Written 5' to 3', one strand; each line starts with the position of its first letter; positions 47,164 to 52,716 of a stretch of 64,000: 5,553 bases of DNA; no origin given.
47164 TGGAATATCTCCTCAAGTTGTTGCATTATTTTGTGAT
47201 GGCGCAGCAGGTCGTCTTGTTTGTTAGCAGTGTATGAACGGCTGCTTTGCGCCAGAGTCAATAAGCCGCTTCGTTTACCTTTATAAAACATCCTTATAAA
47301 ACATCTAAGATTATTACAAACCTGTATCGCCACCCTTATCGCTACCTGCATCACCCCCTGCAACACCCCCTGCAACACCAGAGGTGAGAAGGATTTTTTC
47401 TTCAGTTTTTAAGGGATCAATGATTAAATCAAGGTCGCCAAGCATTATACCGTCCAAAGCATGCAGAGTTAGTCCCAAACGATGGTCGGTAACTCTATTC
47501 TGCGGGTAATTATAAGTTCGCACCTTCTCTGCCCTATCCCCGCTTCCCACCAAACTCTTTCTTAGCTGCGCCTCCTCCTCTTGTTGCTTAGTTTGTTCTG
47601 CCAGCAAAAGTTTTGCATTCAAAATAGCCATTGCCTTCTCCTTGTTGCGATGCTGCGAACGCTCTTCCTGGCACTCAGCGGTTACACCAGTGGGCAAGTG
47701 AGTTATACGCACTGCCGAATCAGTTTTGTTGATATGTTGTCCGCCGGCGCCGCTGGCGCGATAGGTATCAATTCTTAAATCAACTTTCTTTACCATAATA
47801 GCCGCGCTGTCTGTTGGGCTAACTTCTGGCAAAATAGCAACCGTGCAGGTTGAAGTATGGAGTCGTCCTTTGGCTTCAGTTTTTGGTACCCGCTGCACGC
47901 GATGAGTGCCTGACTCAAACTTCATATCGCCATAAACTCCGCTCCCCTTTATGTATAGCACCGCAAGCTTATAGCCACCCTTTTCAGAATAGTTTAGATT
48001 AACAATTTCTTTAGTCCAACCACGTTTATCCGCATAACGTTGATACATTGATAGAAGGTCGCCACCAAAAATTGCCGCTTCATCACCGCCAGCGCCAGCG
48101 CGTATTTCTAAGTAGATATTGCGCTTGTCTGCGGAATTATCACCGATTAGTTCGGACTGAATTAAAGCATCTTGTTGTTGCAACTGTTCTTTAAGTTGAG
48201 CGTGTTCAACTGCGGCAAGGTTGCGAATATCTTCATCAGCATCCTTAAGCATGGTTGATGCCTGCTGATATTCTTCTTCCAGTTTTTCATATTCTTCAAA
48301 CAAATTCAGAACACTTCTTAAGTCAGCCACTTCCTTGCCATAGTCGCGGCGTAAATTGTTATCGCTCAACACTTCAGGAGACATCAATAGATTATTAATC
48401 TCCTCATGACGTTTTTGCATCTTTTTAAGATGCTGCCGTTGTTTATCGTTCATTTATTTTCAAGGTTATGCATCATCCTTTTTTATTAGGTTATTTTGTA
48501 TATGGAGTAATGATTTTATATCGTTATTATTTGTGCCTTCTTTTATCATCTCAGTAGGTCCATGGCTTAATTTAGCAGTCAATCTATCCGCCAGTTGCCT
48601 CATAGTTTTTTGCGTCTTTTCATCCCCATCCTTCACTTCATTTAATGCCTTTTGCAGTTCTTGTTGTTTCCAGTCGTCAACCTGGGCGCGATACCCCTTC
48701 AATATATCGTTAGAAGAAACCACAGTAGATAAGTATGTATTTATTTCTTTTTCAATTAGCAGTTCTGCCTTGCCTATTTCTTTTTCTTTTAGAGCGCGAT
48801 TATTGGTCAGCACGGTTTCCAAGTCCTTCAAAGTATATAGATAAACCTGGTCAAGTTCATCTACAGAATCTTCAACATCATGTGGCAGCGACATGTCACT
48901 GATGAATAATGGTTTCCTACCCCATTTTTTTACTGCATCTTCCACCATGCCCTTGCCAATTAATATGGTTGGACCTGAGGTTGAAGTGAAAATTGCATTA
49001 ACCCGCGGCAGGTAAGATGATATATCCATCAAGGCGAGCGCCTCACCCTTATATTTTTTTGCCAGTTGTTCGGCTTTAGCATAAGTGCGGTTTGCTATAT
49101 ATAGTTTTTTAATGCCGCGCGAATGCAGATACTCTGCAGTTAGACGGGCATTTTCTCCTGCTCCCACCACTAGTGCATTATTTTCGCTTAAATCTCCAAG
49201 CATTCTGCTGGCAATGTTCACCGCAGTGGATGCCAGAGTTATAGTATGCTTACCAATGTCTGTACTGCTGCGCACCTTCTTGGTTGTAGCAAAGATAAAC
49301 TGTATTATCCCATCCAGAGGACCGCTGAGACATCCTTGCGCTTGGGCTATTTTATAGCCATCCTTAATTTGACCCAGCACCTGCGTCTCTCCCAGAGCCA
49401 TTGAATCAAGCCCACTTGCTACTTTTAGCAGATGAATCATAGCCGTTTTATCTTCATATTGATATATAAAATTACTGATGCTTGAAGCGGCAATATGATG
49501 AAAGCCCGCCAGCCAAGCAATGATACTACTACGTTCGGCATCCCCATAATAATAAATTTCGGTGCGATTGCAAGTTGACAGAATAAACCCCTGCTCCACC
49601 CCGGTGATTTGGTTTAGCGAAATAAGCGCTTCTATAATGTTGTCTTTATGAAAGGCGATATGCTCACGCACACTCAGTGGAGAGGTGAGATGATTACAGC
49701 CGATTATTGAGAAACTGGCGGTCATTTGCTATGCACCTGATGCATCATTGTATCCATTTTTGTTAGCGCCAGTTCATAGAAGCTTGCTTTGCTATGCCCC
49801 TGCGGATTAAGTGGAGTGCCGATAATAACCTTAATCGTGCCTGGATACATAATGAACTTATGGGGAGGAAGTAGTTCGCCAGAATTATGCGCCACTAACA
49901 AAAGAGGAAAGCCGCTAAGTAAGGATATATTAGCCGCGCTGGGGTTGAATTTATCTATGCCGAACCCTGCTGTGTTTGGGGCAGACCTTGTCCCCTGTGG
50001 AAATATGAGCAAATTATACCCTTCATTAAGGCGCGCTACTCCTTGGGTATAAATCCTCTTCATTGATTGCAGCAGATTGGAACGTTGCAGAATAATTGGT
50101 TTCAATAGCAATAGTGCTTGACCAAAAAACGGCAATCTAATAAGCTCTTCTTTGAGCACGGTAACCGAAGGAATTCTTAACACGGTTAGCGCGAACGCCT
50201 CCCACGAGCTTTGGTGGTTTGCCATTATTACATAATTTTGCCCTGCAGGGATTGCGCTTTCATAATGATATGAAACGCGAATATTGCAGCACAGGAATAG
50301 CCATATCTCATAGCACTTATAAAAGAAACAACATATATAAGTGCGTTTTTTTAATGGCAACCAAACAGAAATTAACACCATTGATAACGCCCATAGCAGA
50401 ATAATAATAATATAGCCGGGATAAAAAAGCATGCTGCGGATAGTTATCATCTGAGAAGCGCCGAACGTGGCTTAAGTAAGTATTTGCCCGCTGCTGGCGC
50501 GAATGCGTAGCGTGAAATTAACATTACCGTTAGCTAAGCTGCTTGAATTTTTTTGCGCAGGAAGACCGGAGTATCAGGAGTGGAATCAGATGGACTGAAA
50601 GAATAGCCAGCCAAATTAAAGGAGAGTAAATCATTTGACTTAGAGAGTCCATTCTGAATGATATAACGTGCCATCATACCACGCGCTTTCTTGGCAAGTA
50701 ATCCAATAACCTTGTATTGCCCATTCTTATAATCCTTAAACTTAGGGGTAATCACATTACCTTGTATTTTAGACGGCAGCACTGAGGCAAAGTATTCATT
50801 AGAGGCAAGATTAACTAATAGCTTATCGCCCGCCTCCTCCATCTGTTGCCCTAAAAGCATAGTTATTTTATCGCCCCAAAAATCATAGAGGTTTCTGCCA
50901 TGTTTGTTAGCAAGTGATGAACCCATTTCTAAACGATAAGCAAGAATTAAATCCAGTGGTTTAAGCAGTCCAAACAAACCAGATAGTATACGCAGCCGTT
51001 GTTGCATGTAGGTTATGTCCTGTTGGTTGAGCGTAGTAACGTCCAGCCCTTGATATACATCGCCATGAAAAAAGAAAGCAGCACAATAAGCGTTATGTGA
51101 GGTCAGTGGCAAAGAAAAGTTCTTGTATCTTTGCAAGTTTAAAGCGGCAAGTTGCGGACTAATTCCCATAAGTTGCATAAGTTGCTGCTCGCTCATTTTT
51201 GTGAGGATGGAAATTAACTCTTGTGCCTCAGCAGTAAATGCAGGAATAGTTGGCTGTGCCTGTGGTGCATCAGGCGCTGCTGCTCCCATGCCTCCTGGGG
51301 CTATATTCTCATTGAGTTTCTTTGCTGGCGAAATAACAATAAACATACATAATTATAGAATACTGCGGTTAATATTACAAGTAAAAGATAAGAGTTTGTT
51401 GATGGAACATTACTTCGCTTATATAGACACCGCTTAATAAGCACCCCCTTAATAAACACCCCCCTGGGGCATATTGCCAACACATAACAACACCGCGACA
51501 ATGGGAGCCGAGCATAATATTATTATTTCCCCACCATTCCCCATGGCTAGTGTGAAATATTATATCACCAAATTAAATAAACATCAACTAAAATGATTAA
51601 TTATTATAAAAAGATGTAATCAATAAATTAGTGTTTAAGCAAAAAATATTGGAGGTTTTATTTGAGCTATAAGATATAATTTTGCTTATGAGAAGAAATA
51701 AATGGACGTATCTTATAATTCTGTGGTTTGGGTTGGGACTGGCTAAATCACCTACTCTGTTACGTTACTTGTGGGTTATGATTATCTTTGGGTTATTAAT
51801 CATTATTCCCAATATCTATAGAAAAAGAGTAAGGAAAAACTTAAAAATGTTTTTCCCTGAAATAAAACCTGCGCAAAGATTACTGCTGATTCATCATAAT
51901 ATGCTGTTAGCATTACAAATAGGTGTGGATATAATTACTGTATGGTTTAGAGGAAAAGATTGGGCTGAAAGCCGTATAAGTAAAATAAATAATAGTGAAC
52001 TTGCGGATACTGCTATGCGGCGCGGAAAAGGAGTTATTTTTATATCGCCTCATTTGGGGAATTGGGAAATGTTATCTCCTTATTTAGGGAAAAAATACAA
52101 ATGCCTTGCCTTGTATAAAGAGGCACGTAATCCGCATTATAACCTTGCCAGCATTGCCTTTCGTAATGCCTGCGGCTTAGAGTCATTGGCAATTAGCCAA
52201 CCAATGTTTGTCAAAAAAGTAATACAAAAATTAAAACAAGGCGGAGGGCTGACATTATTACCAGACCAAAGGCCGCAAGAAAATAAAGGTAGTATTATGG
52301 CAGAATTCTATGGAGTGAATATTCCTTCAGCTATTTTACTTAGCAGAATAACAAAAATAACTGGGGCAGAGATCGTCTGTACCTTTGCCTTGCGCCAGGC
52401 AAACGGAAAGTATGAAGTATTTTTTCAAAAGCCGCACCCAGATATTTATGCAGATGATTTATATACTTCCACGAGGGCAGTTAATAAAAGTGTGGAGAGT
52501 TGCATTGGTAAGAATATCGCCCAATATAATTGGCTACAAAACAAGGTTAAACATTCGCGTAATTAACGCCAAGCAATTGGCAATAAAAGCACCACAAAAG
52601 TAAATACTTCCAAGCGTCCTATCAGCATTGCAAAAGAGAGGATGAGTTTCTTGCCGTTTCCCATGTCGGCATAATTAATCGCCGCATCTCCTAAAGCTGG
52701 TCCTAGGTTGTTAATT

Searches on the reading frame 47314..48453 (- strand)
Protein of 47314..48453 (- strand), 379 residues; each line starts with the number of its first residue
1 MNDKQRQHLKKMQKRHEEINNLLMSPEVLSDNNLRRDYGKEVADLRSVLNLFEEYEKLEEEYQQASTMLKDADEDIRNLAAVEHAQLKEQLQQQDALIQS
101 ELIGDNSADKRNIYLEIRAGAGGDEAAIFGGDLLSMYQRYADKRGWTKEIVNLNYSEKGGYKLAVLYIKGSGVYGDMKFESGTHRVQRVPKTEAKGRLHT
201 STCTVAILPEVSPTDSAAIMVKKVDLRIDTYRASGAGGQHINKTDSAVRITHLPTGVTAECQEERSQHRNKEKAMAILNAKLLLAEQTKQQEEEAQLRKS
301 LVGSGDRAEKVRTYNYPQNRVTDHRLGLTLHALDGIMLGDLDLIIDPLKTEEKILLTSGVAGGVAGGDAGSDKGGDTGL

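Call 93: search_protein_families(library=pfam, proteins=[window:47314-48453:-], max_evalue=0.00001)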
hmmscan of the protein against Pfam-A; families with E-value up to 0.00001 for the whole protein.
window:47314-48453:- (379 aa): 2 families
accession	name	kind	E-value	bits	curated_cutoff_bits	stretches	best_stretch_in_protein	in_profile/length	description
PF03462.23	PCRF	-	7.9e-63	212.2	24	1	12-205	1-194/194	PCRF domain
PF00472.26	RF-1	-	1.5e-40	138.2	35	1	218-325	4-116/116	RF-1 domain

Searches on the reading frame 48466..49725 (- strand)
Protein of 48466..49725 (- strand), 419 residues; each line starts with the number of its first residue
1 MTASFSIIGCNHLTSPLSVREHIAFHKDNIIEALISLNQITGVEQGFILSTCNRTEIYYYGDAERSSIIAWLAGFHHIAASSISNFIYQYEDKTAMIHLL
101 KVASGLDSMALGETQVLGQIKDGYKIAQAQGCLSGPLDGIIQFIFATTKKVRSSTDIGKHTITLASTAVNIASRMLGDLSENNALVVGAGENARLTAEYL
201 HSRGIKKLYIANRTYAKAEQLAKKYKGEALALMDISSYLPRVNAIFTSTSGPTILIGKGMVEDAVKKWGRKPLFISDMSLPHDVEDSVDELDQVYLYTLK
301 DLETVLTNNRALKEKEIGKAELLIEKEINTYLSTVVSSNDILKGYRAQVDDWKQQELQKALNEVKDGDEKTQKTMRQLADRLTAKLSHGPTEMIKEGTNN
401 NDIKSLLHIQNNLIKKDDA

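Call 93: search_protein_families(library=pfam, proteins=[window:48466-49725:-], max_evalue=0.00001)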
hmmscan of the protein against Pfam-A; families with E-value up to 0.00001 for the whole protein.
window:48466-49725:- (419 aa): 3 families
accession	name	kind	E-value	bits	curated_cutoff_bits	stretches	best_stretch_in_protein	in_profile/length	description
PF05201.20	GlutR_N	-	1.7e-42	145.2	27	1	8-155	1-151/151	Glutamyl-tRNAGlu reductase, N-terminal domain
PF01488.26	Shikimate_DH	-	1.1e-36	126.3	24.3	1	171-305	2-138/138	Shikimate / quinate 5-dehydrogenase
PF00745.25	GlutR_dimer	-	7.5e-12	45.9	22.9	1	319-410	1-93/99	Glutamyl-tRNAGlu reductase, dimerisation domain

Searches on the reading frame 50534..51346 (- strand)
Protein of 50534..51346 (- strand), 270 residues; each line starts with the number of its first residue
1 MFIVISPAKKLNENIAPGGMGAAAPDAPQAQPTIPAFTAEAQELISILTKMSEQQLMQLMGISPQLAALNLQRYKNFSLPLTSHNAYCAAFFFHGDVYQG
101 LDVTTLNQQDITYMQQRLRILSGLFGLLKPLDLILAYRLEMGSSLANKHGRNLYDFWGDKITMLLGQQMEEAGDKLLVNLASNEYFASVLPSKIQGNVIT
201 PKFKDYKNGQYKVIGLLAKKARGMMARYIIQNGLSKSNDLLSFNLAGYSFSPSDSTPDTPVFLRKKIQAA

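Call 93: search_protein_families(library=pfam, proteins=[window:50534-51346:-], max_evalue=0.00001)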
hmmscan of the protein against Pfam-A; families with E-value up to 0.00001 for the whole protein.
window:50534-51346:- (270 aa): 1 family
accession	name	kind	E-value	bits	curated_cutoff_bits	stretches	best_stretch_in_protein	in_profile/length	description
PF03883.20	H2O2_YaaD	-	9.4e-82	274.5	29.6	1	1-253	1-235/236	Peroxide stress protein YaaA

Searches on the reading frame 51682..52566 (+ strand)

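Call 93: search_protein_families(library=pfam, proteins=[window:51682-52566:+], max_evalue=0.00001)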
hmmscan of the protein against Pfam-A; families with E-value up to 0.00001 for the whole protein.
window:51682-52566:+ (294 aa): 1 family
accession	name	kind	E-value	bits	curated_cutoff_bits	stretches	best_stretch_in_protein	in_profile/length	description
PF03279.18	Lip_A_acyltrans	-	2.2e-37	129.3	22.3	1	15-290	17-294/295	Bacterial lipid A biosynthesis acyltransferase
